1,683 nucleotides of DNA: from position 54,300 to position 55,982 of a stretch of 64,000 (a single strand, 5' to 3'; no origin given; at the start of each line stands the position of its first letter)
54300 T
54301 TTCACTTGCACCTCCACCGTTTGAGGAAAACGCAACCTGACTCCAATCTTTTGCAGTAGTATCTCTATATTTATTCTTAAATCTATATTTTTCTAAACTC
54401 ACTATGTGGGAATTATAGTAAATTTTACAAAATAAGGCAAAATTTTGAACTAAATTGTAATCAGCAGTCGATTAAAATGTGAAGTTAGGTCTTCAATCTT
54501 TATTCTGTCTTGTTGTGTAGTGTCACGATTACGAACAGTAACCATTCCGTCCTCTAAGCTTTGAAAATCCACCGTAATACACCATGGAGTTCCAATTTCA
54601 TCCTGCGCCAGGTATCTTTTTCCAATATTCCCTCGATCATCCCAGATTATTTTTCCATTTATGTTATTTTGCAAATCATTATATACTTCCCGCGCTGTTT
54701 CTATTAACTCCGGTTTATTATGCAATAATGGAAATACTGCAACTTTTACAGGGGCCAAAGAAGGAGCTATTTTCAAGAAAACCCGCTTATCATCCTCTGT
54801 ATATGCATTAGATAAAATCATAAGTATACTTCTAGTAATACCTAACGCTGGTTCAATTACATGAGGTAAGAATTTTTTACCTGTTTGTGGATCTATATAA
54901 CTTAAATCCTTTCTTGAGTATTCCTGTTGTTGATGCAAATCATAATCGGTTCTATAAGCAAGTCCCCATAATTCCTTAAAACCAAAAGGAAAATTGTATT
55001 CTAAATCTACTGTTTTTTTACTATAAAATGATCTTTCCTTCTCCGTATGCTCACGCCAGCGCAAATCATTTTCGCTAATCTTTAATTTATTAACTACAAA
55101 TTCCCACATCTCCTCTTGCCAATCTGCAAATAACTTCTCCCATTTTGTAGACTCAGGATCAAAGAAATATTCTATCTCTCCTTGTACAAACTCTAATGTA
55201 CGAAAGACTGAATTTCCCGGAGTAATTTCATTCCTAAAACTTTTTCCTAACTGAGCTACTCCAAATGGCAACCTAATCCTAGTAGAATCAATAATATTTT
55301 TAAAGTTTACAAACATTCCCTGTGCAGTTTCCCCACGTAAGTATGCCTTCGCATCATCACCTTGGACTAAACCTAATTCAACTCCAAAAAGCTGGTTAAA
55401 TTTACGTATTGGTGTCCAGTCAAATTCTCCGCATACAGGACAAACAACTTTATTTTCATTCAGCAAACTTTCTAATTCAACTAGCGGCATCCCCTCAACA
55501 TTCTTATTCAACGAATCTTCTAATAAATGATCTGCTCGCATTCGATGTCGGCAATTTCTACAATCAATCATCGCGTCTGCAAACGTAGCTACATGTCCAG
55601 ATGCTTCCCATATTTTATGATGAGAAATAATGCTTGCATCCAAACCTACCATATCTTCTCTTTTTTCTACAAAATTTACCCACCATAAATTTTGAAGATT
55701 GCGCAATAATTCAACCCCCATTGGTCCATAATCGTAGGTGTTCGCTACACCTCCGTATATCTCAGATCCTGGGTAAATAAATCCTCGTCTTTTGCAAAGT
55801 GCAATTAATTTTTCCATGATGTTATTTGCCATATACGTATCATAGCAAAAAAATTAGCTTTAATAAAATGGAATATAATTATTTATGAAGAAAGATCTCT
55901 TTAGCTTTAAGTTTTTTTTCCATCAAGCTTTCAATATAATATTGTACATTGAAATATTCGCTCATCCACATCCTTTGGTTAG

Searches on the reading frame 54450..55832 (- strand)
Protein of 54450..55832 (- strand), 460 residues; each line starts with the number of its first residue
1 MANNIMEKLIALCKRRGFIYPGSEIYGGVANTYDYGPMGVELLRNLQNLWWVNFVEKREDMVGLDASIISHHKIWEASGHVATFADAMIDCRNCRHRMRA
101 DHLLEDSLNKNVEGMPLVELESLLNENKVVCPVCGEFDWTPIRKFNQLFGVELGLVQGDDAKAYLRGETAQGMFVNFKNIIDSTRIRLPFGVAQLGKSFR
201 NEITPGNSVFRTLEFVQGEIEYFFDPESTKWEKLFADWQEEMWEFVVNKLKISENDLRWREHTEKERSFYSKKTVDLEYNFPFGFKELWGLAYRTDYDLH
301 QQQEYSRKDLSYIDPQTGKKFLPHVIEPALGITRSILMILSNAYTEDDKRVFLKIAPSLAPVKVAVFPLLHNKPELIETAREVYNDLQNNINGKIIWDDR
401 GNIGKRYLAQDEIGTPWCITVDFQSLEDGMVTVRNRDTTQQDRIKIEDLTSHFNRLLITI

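Call 57: search_protein_families(library=ncbifam, proteins=[window:54450-55832:-], max_evalue=1e-10)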
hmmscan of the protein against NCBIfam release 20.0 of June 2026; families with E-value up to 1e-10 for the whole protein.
window:54450-55832:- (460 aa): 8 families
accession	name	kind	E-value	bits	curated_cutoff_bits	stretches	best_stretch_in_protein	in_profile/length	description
NF003211.1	PRK04173.1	equivalog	3.1e-178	593.3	312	1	6-451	1-452/454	glycine--tRNA ligase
TIGR00389.1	glyS_dimeric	equivalog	6.6e-148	493.7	243.3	3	6-247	3-240/565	glycine--tRNA ligase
NF011484.0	PRK14894.1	equivalog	1.1e-116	390.1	1050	3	128-347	104-336/539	glycine--tRNA ligase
NF008979.1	PRK12325.1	exception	1.7e-18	66.7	550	1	303-453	290-436/437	proline--tRNA ligase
NF006625.0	PRK09194.1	equivalog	4.1e-17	62.3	558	0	330-452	440-557/559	proline--tRNA ligase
TIGR00409.1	proS_fam_II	equivalog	3.5e-13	49.3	306.7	0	330-452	446-564/568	proline--tRNA ligase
NF003068.0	PRK03991.1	equivalog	7.5e-12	44.4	484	0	307-454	444-589/613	threonine--tRNA ligase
TIGR00408.1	proS_fam_I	equivalog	3.9e-11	42.6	437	1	172-457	109-381/475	proline--tRNA ligase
